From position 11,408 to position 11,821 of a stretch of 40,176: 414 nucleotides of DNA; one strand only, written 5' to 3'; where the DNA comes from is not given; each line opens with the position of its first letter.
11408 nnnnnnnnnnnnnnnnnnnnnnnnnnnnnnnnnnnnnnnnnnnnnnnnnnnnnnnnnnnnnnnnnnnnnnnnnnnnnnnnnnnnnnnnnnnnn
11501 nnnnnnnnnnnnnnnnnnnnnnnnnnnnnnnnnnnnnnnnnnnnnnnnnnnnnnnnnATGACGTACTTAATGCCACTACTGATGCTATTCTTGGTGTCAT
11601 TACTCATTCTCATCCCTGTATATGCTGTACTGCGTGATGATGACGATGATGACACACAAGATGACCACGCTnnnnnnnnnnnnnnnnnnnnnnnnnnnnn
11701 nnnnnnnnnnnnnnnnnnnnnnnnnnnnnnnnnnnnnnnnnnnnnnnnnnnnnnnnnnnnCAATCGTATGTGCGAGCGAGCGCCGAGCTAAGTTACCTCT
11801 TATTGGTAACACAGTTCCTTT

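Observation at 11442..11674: Tandem paralogous mini-genes (gene 1.5 duplicate) encoding hydrophobic peptides with poly-Asp tails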

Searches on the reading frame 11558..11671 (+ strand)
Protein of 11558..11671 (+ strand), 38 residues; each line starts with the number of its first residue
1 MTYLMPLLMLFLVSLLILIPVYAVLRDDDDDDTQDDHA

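Call 12: search_dna_similar(query=window:11558-11671:+, collection=phages, mode=protein, max_rows=60, max_evalue=10)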
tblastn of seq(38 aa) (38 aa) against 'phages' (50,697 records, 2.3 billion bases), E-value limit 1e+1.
No match.

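Call 19: search_protein_families(library=phrogs, proteins=[window:11558-11671:+], max_evalue=1)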
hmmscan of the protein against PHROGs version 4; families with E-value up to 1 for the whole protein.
seq(38 aa): 5 families
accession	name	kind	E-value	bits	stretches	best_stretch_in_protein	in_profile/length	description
phrog_7843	-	unknown function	0.00026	21.7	1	4-35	20-46/59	-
phrog_30457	-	unknown function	0.0009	20.3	1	7-33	7-34/60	-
phrog_905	-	unknown function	0.015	16.3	1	9-35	6-35/47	-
phrog_17393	-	unknown function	0.24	12.6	1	10-36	15-35/49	-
phrog_16177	-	unknown function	0.46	11.7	1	6-36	8-38/64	-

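Call 40: search_protein_representatives(protein=window:11558-11671:+)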
Query: 38 residues. Proteins with E-value up to 0.001 (for the whole library): 1; up to 1e-10: 1; up to 1e-30: 0. The best 1 are listed.
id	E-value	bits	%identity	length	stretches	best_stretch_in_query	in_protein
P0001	2.7e-12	60.2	92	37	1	3-38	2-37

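Call 41: list_cluster_members(proteins=[P0001, window:11558-11671:+, window:11442-11531:+, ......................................])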
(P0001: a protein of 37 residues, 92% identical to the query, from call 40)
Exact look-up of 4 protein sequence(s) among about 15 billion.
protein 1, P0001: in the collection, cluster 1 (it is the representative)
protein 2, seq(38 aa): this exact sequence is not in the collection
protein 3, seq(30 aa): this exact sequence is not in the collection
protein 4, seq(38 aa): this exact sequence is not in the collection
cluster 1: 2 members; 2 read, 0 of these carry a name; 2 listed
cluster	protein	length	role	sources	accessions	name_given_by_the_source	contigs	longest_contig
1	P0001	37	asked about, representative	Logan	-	-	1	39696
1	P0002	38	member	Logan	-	-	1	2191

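Call 60: search_protein_families(library=pfam, proteins=[window:11558-11671:+], max_evalue=1)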
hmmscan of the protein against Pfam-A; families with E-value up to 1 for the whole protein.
seq(38 aa): 1 family
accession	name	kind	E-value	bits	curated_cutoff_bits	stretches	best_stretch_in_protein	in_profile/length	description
PF13967.11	RSN1_TM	-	0.11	12.6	27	1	7-34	89-116/156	Late exocytosis, associated with Golgi transport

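Call 61: search_protein_families(library=ncbifam, proteins=[window:11558-11671:+], max_evalue=1)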
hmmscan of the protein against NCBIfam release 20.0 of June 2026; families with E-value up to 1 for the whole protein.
seq(38 aa): 0 families

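Call 64: find_encoding_contigs(protein=P0001, flank=1500, max_places=4)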
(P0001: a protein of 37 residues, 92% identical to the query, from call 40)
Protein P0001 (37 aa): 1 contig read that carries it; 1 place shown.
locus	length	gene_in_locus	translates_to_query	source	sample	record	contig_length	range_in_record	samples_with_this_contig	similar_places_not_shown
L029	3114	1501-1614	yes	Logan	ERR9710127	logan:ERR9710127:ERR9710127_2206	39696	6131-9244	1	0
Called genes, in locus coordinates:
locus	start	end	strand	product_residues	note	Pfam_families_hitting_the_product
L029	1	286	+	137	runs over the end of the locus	PF05551:zf-His_Me_endon (weak), PF13392:HNH_3 (weak)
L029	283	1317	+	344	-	PF01068:DNA_ligase_A_M, PF17879:DNA_ligase_C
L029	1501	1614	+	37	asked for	-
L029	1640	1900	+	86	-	PF06726:BC10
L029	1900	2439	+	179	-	PF11753:DUF3310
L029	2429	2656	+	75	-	-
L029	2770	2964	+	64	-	PF16857:RNA_pol_inhib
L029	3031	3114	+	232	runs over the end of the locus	PF21265:SBB_T7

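Call 73: predict_structure(protein=window:11558-11671:+)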
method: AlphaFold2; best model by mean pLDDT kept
length: 38 residues; sequences in the alignment: 1
mean_pLDDT: 79.2   pTM: 0.42
mean pLDDT of the five models: 79.2, 79.1, 79.0, 78.3, 77.1
residues with pLDDT >= 90: 11; 70-90: 16; 50-70: 11; < 50: 0
segments of 3 or more residues with pLDDT < 50: none
pLDDT, mean of each block of 10 residues (from residue 1): 85 90 74 65
secondary structure, 60 per line:
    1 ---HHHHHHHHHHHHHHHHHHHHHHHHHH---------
elements in order: H4-29
